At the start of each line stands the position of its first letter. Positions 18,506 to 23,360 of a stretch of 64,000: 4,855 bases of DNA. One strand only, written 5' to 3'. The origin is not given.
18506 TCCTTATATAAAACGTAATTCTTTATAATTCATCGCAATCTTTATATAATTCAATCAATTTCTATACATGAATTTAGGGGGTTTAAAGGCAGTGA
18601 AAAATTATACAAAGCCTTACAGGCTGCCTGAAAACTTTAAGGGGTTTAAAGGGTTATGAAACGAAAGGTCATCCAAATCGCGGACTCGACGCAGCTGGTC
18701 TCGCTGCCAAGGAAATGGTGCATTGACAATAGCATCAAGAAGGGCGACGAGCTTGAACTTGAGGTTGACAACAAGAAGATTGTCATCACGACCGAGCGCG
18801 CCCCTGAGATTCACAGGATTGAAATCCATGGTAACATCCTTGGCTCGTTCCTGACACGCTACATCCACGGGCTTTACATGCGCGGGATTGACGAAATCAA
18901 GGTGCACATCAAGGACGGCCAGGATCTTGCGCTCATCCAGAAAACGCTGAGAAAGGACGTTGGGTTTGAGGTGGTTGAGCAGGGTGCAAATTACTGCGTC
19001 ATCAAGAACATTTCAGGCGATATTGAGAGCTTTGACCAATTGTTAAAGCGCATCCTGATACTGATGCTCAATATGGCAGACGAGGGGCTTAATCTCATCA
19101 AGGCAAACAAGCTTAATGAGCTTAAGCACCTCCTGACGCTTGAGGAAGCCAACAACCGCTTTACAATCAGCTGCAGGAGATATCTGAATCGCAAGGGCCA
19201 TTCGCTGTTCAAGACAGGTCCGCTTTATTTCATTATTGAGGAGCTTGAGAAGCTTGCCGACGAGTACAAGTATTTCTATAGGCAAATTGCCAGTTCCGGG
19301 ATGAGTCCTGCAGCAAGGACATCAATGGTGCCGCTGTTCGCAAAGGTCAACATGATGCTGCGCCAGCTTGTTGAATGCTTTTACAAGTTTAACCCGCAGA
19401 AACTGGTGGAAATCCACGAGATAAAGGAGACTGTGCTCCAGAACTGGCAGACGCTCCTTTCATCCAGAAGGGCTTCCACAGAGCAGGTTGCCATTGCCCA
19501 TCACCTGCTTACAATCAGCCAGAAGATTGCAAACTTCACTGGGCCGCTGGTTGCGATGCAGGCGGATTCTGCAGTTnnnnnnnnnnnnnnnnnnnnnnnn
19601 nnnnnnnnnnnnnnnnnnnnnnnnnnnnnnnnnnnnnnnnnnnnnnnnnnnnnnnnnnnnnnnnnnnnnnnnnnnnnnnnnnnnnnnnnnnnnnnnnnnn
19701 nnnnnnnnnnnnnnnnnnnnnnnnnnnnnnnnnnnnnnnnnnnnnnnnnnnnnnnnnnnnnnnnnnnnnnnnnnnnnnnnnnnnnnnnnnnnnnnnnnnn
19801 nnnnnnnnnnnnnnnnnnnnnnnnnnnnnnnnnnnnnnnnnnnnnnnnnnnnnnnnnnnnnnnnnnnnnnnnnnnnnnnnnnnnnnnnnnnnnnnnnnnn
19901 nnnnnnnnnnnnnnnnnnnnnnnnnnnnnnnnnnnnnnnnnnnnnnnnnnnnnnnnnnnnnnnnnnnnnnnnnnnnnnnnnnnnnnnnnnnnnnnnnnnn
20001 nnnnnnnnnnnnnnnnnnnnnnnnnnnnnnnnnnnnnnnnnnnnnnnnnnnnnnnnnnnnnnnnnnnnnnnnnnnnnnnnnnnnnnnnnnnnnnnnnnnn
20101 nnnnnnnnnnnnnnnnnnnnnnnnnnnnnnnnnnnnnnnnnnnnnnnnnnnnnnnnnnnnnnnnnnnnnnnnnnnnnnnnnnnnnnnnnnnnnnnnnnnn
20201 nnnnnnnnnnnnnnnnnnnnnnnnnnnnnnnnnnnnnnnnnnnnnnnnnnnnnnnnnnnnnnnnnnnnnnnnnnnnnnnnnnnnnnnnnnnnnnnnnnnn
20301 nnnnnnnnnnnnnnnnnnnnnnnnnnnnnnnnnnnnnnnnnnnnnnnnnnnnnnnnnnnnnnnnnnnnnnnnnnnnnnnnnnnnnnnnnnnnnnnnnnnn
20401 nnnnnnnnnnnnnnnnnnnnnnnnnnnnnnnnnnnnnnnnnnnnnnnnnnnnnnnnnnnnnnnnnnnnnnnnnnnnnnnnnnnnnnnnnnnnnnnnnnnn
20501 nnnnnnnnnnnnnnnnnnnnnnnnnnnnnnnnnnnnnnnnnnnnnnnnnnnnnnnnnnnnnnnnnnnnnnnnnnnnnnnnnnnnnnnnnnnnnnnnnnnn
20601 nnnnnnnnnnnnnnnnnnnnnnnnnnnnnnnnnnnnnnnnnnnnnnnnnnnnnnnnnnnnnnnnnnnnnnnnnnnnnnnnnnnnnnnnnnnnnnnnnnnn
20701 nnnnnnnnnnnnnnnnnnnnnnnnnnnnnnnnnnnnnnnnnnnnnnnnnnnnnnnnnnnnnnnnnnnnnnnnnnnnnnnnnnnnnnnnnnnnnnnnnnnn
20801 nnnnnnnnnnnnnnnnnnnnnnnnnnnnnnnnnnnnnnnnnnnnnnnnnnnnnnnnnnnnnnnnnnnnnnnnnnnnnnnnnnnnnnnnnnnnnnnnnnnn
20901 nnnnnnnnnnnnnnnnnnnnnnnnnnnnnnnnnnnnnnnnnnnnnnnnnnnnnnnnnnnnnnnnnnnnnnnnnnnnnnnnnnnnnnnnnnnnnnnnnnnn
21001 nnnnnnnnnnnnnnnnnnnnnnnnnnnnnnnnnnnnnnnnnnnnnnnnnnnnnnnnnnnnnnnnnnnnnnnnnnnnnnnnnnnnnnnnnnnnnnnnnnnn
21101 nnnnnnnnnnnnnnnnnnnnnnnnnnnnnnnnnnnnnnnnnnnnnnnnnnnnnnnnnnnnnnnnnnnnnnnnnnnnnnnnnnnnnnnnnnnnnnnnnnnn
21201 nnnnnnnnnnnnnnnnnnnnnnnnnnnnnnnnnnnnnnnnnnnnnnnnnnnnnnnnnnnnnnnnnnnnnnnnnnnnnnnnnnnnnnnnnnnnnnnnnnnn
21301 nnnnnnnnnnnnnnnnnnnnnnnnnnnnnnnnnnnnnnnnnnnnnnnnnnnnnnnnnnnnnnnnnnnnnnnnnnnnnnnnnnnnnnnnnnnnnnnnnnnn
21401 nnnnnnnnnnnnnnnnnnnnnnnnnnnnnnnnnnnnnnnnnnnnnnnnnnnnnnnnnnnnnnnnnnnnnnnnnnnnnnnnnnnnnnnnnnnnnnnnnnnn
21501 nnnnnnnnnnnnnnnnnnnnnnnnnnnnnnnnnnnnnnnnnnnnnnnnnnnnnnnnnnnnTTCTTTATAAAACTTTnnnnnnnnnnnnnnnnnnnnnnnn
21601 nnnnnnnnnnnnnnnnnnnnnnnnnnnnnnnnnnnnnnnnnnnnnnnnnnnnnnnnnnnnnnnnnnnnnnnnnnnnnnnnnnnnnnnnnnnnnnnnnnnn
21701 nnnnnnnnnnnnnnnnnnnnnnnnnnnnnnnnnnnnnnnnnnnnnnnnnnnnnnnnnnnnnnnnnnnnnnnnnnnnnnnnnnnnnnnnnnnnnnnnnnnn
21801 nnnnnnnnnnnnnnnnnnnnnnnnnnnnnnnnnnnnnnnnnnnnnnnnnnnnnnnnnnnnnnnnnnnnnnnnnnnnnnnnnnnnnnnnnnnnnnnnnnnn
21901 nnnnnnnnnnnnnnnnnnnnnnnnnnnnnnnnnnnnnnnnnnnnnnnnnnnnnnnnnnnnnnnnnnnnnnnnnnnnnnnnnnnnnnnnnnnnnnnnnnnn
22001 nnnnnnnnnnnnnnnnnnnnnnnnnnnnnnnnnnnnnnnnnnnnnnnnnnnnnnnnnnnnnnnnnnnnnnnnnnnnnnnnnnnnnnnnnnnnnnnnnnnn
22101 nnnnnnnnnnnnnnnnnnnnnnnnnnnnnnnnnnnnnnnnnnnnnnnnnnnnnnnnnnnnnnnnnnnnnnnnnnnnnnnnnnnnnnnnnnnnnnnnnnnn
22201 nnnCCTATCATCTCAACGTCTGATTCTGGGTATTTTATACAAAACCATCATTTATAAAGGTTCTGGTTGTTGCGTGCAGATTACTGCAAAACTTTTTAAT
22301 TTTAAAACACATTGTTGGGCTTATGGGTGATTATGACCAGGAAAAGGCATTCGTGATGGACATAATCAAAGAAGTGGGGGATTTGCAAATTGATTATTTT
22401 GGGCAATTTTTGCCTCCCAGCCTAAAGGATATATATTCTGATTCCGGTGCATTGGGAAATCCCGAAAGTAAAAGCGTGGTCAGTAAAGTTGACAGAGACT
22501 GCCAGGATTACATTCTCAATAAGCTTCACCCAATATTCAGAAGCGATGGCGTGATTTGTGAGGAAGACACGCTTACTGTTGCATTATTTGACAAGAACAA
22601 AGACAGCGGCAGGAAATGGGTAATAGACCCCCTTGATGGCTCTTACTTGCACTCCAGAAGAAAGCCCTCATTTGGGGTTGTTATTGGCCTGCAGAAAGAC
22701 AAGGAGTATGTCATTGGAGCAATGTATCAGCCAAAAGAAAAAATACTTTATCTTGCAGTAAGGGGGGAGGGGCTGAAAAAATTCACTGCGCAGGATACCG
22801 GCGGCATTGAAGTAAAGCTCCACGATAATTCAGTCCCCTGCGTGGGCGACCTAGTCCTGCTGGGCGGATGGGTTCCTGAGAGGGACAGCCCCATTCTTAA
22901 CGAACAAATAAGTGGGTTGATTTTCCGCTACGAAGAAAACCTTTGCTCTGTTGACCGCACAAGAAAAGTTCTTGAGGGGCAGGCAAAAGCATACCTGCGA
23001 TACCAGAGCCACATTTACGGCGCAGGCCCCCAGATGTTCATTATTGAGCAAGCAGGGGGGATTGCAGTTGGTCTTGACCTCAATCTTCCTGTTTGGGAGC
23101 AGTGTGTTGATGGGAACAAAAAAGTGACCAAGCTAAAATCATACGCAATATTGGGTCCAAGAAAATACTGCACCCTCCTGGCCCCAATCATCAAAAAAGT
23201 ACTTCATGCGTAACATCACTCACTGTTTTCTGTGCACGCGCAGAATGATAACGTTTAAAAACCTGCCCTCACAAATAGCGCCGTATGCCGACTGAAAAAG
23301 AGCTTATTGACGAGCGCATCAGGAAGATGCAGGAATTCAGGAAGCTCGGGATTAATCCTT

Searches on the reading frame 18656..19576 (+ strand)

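Call 82: search_protein_families(library=pfam, proteins=[window:18656-19576:+], max_evalue=0.00001)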
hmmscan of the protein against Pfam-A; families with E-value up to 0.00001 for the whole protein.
window:18656-19576:+ (307 aa): 1 family
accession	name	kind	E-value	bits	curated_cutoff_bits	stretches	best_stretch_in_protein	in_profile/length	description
PF04014.23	MazE_antitoxin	-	4.3e-07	30.2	24.7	1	7-48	2-44/48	Antidote-toxin recognition MazE, bacterial antitoxin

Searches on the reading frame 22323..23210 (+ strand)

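Call 82: search_protein_families(library=pfam, proteins=[window:22323-23210:+], max_evalue=0.00001)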
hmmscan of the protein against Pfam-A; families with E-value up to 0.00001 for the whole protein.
window:22323-23210:+ (296 aa): 1 family
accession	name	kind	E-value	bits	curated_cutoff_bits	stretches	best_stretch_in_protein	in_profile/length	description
PF00459.30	Inositol_P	-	2e-22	80.4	27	1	46-254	35-241/271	Inositol monophosphatase family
